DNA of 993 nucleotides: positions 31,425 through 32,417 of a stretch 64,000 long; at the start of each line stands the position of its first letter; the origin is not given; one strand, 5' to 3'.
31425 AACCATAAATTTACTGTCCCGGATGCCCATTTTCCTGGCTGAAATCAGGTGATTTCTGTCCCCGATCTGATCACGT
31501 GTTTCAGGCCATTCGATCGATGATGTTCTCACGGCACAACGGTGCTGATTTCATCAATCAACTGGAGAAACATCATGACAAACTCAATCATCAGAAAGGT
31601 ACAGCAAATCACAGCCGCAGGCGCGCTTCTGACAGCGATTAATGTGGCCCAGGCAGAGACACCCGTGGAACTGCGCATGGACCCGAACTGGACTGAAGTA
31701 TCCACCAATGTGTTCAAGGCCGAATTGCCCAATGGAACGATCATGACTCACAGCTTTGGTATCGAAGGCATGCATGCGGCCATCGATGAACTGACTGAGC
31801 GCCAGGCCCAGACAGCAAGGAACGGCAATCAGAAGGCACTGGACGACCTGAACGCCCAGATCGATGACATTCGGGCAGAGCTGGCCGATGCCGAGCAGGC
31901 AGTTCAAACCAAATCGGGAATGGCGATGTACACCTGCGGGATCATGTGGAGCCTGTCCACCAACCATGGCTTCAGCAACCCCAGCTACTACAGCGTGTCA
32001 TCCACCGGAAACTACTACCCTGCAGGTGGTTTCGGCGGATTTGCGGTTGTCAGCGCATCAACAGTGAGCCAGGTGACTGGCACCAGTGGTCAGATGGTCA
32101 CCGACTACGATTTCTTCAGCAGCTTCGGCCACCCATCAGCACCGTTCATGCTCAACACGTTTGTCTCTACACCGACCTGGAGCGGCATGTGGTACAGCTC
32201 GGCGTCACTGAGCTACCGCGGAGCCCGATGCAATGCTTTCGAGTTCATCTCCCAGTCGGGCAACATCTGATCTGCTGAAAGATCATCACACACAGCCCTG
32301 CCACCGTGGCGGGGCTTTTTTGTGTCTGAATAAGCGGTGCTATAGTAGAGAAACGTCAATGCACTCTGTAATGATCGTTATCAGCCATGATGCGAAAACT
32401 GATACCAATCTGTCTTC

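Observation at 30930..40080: Secreted-hydrolase island bracketed by inverted paralogous genes of an unrecognised secreted-protein family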

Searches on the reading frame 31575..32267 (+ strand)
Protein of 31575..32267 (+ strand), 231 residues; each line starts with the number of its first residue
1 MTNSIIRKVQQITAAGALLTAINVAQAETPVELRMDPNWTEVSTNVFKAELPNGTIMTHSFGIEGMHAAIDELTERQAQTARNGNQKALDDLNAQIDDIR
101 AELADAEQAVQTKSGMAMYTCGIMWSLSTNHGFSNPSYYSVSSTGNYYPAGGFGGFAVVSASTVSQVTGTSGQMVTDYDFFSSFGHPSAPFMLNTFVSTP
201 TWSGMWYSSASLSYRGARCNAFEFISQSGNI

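Call 4: search_protein_families(library=pfam, proteins=[window:31575-32267:+], max_evalue=0.01)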
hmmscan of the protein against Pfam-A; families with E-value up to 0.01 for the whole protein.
window:31575-32267:+ (231 aa): 0 families

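Call 5: search_protein_families(library=ncbifam, proteins=[window:31575-32267:+], max_evalue=0.1)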
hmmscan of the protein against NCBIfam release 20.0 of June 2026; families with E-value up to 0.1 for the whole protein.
window:31575-32267:+ (231 aa): 2 families
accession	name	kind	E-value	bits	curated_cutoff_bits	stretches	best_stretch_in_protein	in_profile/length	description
NF041060.1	DpdB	equivalog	0.043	12.7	300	1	3-86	218-308/352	DGQHR domain-containing protein DpdB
TIGR04040.1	glycyl_YjjI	hypoth_equivalog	0.048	12.1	498.3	1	55-110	301-356/497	YjjI family glycine radical enzyme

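Call 6: find_homologous_proteins(query=window:31575-32267:+, max_evalue=0.01)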
Query window:31575-32267:+ (231 aa): 2 proteins with E <= 0.01 among 354 candidates.
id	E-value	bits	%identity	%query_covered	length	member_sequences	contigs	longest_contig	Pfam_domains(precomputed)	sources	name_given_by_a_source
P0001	2.2e-149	513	100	100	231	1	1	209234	-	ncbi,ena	-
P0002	1.6e-55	206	44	98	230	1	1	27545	-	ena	-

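Call 8: search_solved_structures(query=window:31575-32267:+, max_evalue=10)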
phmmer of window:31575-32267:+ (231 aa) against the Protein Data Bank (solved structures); distinct sequences matched with E-value up to 10: 6.
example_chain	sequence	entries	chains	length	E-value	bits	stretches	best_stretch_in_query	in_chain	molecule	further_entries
3eef_A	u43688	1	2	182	0.91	12.4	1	12-51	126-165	N-carbamoylsarcosine amidase related protein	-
7bin_K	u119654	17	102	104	1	12.2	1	60-111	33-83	Flagellar hook-basal body complex protein FliE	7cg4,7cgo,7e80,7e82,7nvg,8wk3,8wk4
4e84_A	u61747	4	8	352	1.2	12.1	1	40-122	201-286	D-beta-D-heptose 7-phosphate kinase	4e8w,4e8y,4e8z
3ja6_H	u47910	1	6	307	2.8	10.8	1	24-112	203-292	Methyl-accepting chemotaxis protein 2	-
2ch7_B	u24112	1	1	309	2.8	10.8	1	24-112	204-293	METHYL-ACCEPTING CHEMOTAXIS PROTEIN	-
2ch7_A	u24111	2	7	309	7.1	9.5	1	24-112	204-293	METHYL-ACCEPTING CHEMOTAXIS PROTEIN | Methyl-accepting chemotaxis protein 2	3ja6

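Call 12: find_encoding_contigs(protein=P0002, flank=10000, max_places=6)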
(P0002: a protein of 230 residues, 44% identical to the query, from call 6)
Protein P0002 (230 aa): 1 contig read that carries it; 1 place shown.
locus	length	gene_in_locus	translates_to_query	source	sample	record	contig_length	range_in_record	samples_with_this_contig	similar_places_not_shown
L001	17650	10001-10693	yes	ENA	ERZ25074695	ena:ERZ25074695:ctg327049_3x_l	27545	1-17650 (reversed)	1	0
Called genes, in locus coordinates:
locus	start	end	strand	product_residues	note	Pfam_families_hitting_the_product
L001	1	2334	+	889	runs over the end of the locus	PF28598:PDH_E1_N, PF00456:Transketolase_N, PF17831:PDH_E1_M, PF22613:Transketolase_C_1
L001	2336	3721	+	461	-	PF00364:Biotin_lipoyl, PF25917:BSH_RND (weak), PF25919:BSH_CusB (weak), PF25984:BSH_YknX (faint), PF25997:BSH_YhbJ (faint), PF02817:E3_binding, PF00198:2-oxoacid_dh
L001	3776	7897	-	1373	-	PF08450:SGL (faint), PF07495:Y_Y_Y, PF00512:HisKA, PF02518:HATPase_c, PF13581:HATPase_c_2 (weak), PF00072:Response_reg, PF12833:HTH_18, PF00165:HTH_AraC, +1 more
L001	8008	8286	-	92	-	-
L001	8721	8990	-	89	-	-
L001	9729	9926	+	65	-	-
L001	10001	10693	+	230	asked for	-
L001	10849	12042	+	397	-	-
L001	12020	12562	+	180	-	PF01288:HPPK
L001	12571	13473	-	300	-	-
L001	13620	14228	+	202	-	PF02224:Cytidylate_kin, PF13189:Cytidylate_kin2 (faint), PF13207:AAA_17 (weak), PF02224:Cytidylate_kin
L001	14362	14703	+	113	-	PF00816:Histone_HNS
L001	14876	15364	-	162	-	PF04945:YHS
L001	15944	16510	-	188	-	-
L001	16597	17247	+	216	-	PF00575:S1, PF23459:S1_RRP5, PF00575:S1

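Call 13: find_encoding_contigs(protein=P0001, flank=10000, max_places=3)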
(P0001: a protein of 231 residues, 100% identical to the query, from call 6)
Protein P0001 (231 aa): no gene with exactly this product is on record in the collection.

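Call 20: search_protein_representatives(alignment_id=A1)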
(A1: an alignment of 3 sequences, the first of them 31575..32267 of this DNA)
Query: 3 sequences, 232 profile positions. Proteins with E-value up to 0.001 (for the whole library): 22; up to 1e-10: 4; up to 1e-30: 4. The best 22 are listed.
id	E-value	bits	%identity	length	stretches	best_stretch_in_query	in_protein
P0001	1.2e-119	414.3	-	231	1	1-232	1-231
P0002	4.2e-110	383.1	-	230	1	7-232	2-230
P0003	9.5e-97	339.4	-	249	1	2-232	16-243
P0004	2.8e-57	210.3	-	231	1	13-232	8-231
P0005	1.4e-08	50.9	-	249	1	37-232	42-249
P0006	3.7e-08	49.5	-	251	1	37-232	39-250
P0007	6.2e-08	48.8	-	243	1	38-228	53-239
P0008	7.0e-07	45.3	-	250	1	22-221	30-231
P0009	1.0e-06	44.7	-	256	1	25-227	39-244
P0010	1.3e-06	44.4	-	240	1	32-212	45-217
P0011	3.2e-06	43.2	-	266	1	21-182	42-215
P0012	4.8e-06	42.6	-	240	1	25-170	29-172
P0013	6.5e-06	42.1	-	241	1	25-230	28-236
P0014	6.7e-06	42.1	-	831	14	24-51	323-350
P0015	1.2e-05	41.2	-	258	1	36-159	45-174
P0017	4.4e-05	39.4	-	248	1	39-224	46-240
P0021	6.1e-04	35.7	-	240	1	29-185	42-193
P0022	7.6e-04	35.4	-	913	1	38-215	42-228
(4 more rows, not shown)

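Call 23: find_homologous_proteins(query=A2, max_evalue=0.001)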
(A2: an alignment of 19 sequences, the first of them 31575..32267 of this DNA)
Query A2 (19 sequences) (231 aa, profile of the alignment): 4 proteins with E <= 0.001 among 8000 candidates.
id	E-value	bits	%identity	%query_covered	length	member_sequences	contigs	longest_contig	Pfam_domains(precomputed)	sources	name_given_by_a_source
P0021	2.9e-67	245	36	10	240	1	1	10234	-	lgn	-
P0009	1.4e-59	220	-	-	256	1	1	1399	-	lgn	-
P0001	2.3e-58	216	100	100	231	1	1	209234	-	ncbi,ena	-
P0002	3.0e-58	215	44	98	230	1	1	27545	-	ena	-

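Call 24: search_solved_structures(query=A2, max_evalue=10)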
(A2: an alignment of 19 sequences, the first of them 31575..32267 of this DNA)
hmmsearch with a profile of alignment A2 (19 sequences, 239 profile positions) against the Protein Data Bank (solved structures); distinct sequences matched with E-value up to 10: 8.
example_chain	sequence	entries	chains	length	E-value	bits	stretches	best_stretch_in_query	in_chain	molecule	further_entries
8syi_D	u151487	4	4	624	0.33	13.8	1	34-94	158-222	DNA-directed RNA polymerase subunit gamma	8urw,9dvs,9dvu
8ims_B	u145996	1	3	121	1.2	12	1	70-116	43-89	E3 ubiquitin-protein ligase TRAF7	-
5fv8_A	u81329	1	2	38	2.2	11.1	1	73-104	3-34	FOSW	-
9tlw_A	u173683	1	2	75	2.4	11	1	76-112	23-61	Sc-apCC-2-MCL-1-4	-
3m9h_A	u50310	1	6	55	3.6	10.4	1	74-110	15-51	Proteasome-associated ATPase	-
3m91_A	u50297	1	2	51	4.2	10.2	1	74-110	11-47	Proteasome-associated ATPase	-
3he5_A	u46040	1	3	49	6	9.7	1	74-116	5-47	SYNZIP1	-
8glv_JG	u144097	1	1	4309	9.8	9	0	59-114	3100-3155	AAA+ ATPase domain-containing protein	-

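Call 25: search_protein_families(library=pfam, alignment_id=A2, max_evalue=1)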
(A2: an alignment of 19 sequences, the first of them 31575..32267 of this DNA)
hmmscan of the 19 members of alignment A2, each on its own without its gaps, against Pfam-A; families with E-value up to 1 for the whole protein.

A. member 1, window:31575-32267:+ (231 aa): 5 families
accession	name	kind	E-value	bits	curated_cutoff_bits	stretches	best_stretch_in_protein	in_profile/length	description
PF11230.13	YjjI-like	-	0.053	12.3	23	1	56-109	290-343/485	Glycyl radical enzyme YjjI-like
PF25764.1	KIF21A_4th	-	0.064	13.4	33.1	1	69-114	43-88/183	KIF21A-like domain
PF14282.11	FlxA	-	0.1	13.2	26.3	1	65-108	28-70/101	FlxA-like protein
PF04589.18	RFX1_trans_act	-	0.33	11.6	25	1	112-172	79-136/160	RFX1 transcription activation region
PF16326.10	ABC_tran_CTD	-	0.57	10.9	32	0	63-107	17-61/69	ABC transporter C-terminal domain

B. families by the number of members that match (of 19 scanned): 17 families
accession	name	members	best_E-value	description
PF19508.4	DUF6042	1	0.042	Family of unknown function (DUF6042)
PF11230.13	YjjI-like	1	0.053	Glycyl radical enzyme YjjI-like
PF15011.11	CA109-like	1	0.063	Ribosome biogenesis protein C1orf109-like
PF25764.1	KIF21A_4th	1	0.064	KIF21A-like domain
PF25366.1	RUFY4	1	0.077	RUFY4-like domain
PF02669.20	KdpC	1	0.098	K+-transporting ATPase, c chain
PF14282.11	FlxA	1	0.1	FlxA-like protein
PF21780.2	DUF6875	1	0.11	Domain of unknown function (DUF6875)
PF18374.6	Enolase_like_N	1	0.13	Enolase N-terminal domain-like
PF08704.16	GCD14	1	0.14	tRNA methyltransferase complex GCD14 subunit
PF11109.13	RFamide_26RFa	1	0.14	Orexigenic neuropeptide Qrfp/P518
PF25548.1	DUF7926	1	0.15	Domain of unknown function (DUF7926)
PF22470.1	Histone_HNS_N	1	0.16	H-NS histone-like proteins, N-terminal domain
PF00038.26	Filament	1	0.17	Intermediate filament protein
PF22598.2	CdsD_PD2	1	0.2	CdsD, periplasmic PD2 domain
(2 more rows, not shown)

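Call 27: find_encoding_contigs(protein=P0021, flank=10000)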
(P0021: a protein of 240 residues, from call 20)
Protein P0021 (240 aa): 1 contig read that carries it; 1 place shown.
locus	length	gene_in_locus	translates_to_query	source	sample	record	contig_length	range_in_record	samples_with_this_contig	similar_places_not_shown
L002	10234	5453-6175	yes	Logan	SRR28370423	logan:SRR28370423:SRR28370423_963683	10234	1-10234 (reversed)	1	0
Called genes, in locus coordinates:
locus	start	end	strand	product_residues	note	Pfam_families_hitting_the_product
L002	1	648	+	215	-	?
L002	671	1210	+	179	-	PF25917:BSH_RND (faint), PF25919:BSH_CusB (faint), PF25984:BSH_YknX (faint), PF00364:Biotin_lipoyl, PF25997:BSH_YhbJ (weak)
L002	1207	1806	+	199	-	-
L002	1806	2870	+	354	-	PF00195:Chal_sti_synt_N, PF08392:FAE1_CUT1_RppA, PF02797:Chal_sti_synt_C, PF08541:ACP_syn_III_C (weak)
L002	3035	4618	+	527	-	PF07081:DUF1349 (faint)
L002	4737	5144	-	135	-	PF12833:HTH_18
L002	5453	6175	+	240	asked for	-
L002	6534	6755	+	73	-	PF10049:DUF2283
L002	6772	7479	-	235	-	PF04028:DUF374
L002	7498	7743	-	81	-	PF00550:PP-binding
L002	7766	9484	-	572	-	PF00501:AMP-binding, PF23024:AMP-dom_DIP2-like (weak)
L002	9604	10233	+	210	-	?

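Call 28: find_encoding_contigs(protein=P0004, flank=10000)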
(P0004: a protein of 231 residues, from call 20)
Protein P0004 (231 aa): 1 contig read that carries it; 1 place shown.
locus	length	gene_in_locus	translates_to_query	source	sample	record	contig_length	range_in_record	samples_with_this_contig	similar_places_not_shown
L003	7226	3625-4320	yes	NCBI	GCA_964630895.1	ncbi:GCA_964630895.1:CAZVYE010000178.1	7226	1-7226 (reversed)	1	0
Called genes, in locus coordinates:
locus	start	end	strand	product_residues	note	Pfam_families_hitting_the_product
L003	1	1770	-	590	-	?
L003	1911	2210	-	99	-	-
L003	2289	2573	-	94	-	-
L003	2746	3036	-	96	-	-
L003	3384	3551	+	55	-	-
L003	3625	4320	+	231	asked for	-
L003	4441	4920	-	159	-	-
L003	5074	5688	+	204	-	PF07638:Sigma70_ECF, PF04542:Sigma70_r2, PF08281:Sigma70_r4_2 (weak)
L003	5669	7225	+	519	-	?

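Call 30: find_related_loci(query=A3, collection=genome_contigs, flank=10000)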
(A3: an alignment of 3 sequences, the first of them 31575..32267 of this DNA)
Query A3 (231 aa) in genome_contigs; peptide patterns used: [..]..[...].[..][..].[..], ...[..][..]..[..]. (x = any residue, [..] = any of these).
35 stretches matched a pattern; 1 encode a relative of the query (tblastn E <= 1e-3); 1 distinct loci.
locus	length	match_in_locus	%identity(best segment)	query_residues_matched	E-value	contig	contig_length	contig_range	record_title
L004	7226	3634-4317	39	5-231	6e-51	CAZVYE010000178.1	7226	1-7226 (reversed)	MAG TPA_asm: uncultured Gammaproteobacteria bacterium isolate SRP321284_co1_128 genome assembly, contig: NODE_14393_leng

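Call 31: find_encoding_contigs(protein=P0005, flank=8000, max_places=3)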
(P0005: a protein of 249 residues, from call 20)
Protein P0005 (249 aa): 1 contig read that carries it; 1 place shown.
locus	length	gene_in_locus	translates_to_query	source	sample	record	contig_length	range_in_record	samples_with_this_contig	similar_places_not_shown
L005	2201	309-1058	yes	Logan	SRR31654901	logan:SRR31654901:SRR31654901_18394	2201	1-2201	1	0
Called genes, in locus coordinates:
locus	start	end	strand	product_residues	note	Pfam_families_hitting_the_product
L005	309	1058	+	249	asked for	-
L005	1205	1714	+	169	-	PF04978:MST, PF12867:DinB_2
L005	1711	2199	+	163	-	?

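Call 32: find_encoding_contigs(protein=P0008, flank=8000, max_places=3)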
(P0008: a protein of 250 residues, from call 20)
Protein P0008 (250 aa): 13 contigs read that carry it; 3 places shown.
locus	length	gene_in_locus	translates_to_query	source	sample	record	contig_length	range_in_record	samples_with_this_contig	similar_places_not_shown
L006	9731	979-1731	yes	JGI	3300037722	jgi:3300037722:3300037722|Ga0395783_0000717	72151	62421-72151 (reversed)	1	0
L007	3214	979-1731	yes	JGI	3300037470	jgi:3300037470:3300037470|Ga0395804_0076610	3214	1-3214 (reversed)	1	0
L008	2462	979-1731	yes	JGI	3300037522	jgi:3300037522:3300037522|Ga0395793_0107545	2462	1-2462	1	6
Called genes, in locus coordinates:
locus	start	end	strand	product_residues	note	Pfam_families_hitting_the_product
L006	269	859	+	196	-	PF07638:Sigma70_ECF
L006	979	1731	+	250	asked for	-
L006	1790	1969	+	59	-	PF00884:Sulfatase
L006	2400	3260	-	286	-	-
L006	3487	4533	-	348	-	PF06267:DUF1028, PF07719:TPR_2 (faint), PF14559:TPR_19 (faint)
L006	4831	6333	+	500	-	PF01841:Transglut_core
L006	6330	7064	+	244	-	PF00005:ABC_tran, PF13304:AAA_21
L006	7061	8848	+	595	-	PF16949:ABC_tran_2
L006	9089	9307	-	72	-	-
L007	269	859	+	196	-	PF07638:Sigma70_ECF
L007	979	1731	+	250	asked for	-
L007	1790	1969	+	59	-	PF00884:Sulfatase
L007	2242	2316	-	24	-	-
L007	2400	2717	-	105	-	-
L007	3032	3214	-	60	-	?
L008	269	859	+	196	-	PF07638:Sigma70_ECF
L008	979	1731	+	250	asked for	-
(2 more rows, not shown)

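Call 34: find_encoding_contigs(protein=P0007, flank=8000, max_places=3)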
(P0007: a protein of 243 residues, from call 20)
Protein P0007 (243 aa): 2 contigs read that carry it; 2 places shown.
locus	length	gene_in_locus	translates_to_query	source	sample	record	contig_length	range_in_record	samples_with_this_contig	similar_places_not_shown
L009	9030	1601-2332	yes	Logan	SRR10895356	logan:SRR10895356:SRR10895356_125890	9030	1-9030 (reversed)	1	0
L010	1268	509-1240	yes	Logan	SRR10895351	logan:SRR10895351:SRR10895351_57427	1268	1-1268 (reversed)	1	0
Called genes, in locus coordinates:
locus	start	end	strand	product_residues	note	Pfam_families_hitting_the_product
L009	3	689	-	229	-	?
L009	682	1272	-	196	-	PF07638:Sigma70_ECF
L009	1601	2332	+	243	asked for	-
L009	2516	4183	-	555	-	-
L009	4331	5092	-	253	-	PF00106:adh_short, PF08659:KR, PF23441:SDR, PF01370:Epimerase (faint), PF13561:adh_short_C2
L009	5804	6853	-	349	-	-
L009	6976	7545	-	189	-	PF05685:Uma2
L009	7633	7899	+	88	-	PF02604:PhdYeFM_antitox (weak)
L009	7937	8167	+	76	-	PF01402:RHH_1 (weak)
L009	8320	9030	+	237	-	?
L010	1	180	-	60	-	?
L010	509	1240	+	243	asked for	-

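Call 35: find_encoding_contigs(protein=P0013, flank=8000, max_places=3)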
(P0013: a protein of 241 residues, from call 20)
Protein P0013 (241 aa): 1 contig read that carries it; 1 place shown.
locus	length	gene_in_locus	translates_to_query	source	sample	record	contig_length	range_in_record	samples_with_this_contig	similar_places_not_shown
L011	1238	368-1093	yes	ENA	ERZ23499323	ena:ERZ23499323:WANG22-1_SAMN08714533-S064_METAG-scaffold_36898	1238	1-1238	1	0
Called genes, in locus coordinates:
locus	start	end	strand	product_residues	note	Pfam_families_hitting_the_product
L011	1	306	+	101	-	?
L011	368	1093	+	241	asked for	-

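Call 40: search_protein_families(library=pfam, proteins=[L011:1-306:+, L003:4444-4920:-, L003:5669-7225:+, L009:3-689:-, L009:2519-4183:-, L001:10834-12039:+, L002:3035-4615:+, L006:2403-3260:-], max_evalue=0.01)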
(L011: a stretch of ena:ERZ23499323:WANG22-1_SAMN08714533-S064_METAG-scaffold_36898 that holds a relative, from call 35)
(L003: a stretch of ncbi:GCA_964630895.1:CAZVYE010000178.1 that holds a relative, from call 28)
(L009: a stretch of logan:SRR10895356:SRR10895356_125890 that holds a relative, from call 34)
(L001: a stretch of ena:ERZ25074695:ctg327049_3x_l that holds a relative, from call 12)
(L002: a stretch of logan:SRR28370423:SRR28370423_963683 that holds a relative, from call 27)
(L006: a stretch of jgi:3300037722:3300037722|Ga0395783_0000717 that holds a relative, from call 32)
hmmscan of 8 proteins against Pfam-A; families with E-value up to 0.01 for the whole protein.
L011:1-306:+ (101 aa): 1 family
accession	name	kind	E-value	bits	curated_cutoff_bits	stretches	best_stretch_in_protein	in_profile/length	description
PF00348.22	polyprenyl_synt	-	1.6e-15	57.5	27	1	2-68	155-220/251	Polyprenyl synthetase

L003:4444-4920:- (159 aa): 0 families

L003:5669-7225:+ (519 aa): 8 families
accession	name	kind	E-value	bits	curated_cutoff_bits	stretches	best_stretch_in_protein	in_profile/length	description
PF00069.31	Pkinase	-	2.2e-44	152.3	31.7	1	64-301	2-254/263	Protein kinase domain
PF07714.23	PK_Tyr_Ser-Thr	-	7.1e-32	111.2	23.1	1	64-301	2-251/258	Protein tyrosine and serine/threonine kinase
PF03109.22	ABC1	-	1.3e-06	28.2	22.9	1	173-212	180-219/244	ABC1 atypical kinase-like domain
PF13424.12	TPR_12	-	1.6e-06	28.7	30.1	1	452-514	12-74/77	Tetratricopeptide repeat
PF01636.29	APH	-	3.3e-05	24.2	23.2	1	176-207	165-197/239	Phosphotransferase enzyme family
PF19974.5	TCAD9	-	0.00022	21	40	1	155-210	274-327/429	Ternary complex associated domain 9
PF01163.29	RIO1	-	0.00074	19.6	22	1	172-211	117-155/187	RIO domain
PF14531.12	Kinase-like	-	0.0017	18.1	25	1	144-256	129-251/289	Kinase-like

L009:3-689:- (229 aa): 6 families
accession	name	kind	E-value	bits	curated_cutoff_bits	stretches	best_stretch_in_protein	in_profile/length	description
PF00069.31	Pkinase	-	6.7e-26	91.7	31.7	1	83-229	1-146/263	Protein kinase domain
PF07714.23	PK_Tyr_Ser-Thr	-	2.1e-19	70.3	23.1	1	85-229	3-150/258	Protein tyrosine and serine/threonine kinase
PF01636.29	APH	-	6.7e-09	36.3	23.2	2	110-171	22-85/239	Phosphotransferase enzyme family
PF03109.22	ABC1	-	5.3e-06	26.2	22.9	1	158-228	144-214/244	ABC1 atypical kinase-like domain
PF06293.20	Kdo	-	0.0054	16.6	21.3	0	127-225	57-166/207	Lipopolysaccharide kinase (Kdo/WaaP) family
PF01163.29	RIO1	-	0.0081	16.2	22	0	159-226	83-149/187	RIO domain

L009:2519-4183:- (555 aa): 0 families

L001:10834-12039:+ (402 aa): 0 families

L002:3035-4615:+ (527 aa): 2 families
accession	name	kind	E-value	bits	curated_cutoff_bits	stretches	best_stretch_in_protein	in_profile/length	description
PF07081.18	DUF1349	-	1.9e-06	28.1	32.4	1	73-191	35-141/179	Protein of unknown function (DUF1349)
PF17851.8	GH43_C2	-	0.0092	16.1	22.7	0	30-231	2-200/203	Beta xylosidase C-terminal Concanavalin A-like domain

L006:2403-3260:- (286 aa): 1 family
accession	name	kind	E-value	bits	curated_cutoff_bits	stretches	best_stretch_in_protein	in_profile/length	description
PF01797.21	Y1_Tnp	-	6.8e-05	23.4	23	1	9-92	26-114/121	Transposase IS200 like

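Call 42: find_related_loci(query=A5, collection=metagenome_contigs, flank=8000)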
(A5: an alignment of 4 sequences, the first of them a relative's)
Query A5 (250 aa) in metagenome_contigs; peptide patterns used: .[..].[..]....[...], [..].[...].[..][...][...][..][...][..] (x = any residue, [..] = any of these).
59 stretches matched a pattern, but none encodes a relative of the query by tblastn (E <= 1e-3).

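Call 43: find_related_loci(query=A3, collection=metagenome_contigs, flank=10000)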
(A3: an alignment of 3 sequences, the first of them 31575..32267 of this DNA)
Query A3 (231 aa) in metagenome_contigs; peptide patterns used: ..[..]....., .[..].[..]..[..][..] (x = any residue, [..] = any of these).
168 stretches matched a pattern, but none encodes a relative of the query by tblastn (E <= 1e-3).
